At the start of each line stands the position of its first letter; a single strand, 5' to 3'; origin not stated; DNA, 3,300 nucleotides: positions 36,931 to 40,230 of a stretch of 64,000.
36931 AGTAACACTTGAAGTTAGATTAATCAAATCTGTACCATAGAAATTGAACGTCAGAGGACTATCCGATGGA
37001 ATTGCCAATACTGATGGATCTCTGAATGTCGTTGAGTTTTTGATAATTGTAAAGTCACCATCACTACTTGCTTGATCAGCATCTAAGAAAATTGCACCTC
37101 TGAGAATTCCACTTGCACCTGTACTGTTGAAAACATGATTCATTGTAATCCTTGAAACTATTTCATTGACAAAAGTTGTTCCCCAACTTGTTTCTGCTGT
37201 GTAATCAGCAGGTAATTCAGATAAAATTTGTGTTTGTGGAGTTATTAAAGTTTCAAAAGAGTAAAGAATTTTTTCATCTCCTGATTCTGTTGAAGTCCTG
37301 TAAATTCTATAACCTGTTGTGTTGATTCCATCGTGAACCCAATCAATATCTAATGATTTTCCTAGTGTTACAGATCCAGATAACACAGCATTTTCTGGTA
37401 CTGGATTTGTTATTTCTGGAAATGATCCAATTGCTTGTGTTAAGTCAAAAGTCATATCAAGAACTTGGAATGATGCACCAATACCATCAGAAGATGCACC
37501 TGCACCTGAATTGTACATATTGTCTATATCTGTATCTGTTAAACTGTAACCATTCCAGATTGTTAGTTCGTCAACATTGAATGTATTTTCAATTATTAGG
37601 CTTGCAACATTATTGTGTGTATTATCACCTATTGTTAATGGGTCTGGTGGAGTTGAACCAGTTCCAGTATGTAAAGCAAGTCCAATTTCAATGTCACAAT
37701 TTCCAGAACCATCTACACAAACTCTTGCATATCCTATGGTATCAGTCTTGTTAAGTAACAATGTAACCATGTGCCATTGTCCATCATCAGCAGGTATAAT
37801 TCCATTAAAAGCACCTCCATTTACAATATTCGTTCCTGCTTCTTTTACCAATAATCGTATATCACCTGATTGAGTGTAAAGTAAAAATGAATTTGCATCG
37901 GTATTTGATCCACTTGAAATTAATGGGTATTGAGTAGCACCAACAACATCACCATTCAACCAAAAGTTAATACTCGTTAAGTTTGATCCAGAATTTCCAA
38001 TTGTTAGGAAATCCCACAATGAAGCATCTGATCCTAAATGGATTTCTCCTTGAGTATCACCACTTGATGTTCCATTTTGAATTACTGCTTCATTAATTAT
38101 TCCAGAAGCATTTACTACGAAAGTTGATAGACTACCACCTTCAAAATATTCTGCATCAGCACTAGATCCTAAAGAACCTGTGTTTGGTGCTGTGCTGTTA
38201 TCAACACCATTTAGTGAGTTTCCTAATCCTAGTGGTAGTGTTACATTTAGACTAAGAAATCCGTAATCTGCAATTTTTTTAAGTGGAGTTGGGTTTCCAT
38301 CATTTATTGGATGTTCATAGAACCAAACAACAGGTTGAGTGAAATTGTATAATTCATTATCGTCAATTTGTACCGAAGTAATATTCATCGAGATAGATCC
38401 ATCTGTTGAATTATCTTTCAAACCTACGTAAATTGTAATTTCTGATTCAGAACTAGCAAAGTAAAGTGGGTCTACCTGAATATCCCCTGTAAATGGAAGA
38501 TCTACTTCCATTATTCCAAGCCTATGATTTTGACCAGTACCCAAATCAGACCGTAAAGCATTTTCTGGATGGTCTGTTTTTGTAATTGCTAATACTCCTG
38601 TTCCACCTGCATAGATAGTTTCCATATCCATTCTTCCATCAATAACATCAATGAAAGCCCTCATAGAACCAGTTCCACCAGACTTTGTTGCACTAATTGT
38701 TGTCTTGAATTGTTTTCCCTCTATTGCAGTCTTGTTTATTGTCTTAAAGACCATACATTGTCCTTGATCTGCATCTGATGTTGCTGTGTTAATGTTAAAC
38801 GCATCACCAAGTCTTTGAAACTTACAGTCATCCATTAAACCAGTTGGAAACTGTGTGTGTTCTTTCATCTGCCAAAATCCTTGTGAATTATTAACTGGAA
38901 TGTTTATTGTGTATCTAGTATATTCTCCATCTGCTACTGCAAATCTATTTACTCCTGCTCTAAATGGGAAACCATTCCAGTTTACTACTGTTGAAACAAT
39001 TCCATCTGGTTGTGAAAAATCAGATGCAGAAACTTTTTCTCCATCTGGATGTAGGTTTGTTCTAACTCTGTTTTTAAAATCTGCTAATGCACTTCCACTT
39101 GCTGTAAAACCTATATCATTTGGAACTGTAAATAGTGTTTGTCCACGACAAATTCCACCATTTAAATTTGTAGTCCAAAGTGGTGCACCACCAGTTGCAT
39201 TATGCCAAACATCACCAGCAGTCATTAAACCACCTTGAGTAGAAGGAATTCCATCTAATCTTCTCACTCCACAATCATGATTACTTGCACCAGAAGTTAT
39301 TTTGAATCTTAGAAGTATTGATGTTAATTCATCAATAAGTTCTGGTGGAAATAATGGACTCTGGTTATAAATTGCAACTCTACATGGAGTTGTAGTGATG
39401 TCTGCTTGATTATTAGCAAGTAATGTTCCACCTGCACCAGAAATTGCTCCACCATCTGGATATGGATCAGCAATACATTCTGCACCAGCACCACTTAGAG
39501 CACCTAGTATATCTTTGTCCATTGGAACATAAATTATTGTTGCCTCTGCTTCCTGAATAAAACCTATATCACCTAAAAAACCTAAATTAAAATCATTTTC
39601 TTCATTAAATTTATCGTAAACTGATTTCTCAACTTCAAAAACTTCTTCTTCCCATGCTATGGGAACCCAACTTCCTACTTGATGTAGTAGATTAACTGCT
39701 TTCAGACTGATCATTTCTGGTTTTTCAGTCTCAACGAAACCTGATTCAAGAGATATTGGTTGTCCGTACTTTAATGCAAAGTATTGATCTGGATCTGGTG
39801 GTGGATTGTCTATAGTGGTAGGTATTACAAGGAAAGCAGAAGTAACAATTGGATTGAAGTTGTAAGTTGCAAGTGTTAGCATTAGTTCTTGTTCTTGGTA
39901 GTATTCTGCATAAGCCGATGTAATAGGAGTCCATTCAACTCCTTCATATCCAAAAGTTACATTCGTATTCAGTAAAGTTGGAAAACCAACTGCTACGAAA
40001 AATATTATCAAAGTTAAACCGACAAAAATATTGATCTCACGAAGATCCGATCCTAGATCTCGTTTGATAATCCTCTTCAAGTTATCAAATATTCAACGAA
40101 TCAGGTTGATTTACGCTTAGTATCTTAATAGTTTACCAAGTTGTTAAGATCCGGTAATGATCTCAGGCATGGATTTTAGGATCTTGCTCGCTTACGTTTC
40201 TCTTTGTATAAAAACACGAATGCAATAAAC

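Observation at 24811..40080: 5089-aa mosaic giant protein initiated at TTG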

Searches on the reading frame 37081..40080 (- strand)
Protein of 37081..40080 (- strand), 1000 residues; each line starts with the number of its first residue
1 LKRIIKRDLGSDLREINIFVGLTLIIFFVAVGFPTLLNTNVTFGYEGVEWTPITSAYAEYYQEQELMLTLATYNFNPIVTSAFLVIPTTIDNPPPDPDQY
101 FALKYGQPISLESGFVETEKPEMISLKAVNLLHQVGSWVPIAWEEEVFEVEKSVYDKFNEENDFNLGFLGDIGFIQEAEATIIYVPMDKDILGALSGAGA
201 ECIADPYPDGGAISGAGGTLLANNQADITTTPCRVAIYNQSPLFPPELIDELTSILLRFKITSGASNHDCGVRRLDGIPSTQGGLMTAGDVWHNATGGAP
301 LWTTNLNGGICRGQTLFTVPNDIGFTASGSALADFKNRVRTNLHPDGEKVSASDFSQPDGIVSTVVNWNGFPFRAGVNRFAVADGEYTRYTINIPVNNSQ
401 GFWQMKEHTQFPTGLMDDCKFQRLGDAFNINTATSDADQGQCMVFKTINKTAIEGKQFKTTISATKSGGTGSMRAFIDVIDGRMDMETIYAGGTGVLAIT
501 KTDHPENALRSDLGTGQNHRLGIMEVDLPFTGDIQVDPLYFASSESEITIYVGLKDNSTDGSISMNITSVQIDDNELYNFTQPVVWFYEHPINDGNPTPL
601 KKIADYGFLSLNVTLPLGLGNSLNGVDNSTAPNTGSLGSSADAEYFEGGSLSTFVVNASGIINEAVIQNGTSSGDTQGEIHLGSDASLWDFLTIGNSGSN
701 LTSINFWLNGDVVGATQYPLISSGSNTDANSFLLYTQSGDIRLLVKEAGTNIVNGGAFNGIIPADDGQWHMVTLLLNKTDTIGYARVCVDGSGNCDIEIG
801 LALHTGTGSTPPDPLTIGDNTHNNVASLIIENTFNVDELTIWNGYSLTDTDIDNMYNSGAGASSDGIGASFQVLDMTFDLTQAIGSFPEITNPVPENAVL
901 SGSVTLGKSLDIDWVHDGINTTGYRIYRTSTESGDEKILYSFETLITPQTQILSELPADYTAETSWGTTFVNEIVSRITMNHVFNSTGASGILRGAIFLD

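Call 25: find_homologous_proteins(query=window:37081-40080:-, max_evalue=0.001)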
Query window:37081-40080:- (1000 aa): 4 proteins with E <= 0.001 among 8000 candidates.
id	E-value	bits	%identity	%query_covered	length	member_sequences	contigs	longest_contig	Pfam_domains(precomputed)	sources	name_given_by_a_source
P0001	4.6e-165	569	48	62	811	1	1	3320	-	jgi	-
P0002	1.3e-138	482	45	45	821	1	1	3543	-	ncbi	-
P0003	2.7e-53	199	81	12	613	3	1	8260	-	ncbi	-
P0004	6.2e-36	142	58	12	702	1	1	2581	-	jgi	-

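Call 26: find_encoding_contigs(protein=P0003, flank=10000, max_places=3)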
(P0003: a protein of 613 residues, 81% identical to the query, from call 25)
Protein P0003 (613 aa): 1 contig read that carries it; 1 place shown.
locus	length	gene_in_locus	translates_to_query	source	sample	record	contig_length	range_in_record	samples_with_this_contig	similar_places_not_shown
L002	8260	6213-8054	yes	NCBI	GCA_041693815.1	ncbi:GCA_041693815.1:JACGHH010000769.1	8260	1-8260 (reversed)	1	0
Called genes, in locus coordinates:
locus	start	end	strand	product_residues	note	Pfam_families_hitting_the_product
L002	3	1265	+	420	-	?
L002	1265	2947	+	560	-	-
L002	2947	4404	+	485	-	-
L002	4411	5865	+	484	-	-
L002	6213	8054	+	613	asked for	-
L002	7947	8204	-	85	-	-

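Call 27: find_encoding_contigs(protein=P0002, flank=10000, max_places=3)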
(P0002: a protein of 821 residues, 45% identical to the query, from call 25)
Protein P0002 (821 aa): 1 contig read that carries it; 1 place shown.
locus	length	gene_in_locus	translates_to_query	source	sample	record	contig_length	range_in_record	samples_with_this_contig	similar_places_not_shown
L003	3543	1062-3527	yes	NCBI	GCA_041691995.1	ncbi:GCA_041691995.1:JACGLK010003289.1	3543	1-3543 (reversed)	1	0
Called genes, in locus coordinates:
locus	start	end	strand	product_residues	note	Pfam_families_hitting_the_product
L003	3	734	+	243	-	?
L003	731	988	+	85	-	-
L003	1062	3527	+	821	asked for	-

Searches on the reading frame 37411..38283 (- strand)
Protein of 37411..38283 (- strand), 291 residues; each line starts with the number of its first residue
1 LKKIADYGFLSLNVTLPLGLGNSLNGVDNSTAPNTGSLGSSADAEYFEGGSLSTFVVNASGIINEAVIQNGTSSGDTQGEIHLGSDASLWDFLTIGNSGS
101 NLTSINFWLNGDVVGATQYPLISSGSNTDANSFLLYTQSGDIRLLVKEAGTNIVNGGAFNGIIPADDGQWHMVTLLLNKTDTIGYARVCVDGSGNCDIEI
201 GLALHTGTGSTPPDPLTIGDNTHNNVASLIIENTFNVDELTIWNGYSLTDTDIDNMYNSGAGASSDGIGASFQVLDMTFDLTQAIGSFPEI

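Call 70: search_protein_families(library=pfam, proteins=[window:37411-38283:-], max_evalue=5)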
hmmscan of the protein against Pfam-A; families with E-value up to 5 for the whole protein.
window:37411-38283:- (291 aa): 1 family
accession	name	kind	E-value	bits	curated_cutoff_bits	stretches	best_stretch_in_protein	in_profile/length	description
PF07705.17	CARDB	-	0.052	14.2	22.7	1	96-154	31-89/101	CARDB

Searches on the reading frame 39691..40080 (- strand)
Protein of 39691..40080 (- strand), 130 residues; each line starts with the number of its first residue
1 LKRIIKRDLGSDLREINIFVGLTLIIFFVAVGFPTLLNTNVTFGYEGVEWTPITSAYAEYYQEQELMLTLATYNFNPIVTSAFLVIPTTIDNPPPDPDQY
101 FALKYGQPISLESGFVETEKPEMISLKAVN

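Call 31: find_related_loci(query=A2, collection=genome_contigs, flank=10000)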
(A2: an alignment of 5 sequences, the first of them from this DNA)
Query A2 (124 aa) in genome_contigs; peptide patterns used: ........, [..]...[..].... (x = any residue, [..] = any of these).
65 stretches matched a pattern, but none encodes a relative of the query by tblastn (E <= 1e-3).

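Call 32: find_related_loci(query=A2, collection=viral_contigs, flank=10000)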
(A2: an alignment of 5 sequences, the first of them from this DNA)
Query A2 (124 aa) in viral_contigs; peptide patterns used: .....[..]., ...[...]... (x = any residue, [..] = any of these).
262 stretches matched a pattern, but none encodes a relative of the query by tblastn (E <= 1e-3).

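Call 33: find_related_loci(query=A2, collection=metagenome_contigs, flank=10000)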
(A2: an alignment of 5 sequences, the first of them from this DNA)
Query A2 (124 aa) in metagenome_contigs; peptide patterns used: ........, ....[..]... (x = any residue, [..] = any of these).
344 stretches matched a pattern; 3 encode a relative of the query (tblastn E <= 1e-3); 3 distinct loci.
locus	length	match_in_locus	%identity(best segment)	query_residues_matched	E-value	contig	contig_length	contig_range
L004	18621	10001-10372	73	1-124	8e-60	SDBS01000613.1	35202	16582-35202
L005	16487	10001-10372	77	1-124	1e-61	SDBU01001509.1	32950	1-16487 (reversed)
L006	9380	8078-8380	53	1-97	1e-28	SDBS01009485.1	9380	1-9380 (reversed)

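Call 70: search_protein_families(library=pfam, proteins=[window:39691-40080:-], max_evalue=5)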
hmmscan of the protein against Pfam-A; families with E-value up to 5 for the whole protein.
window:39691-40080:- (130 aa): 0 families
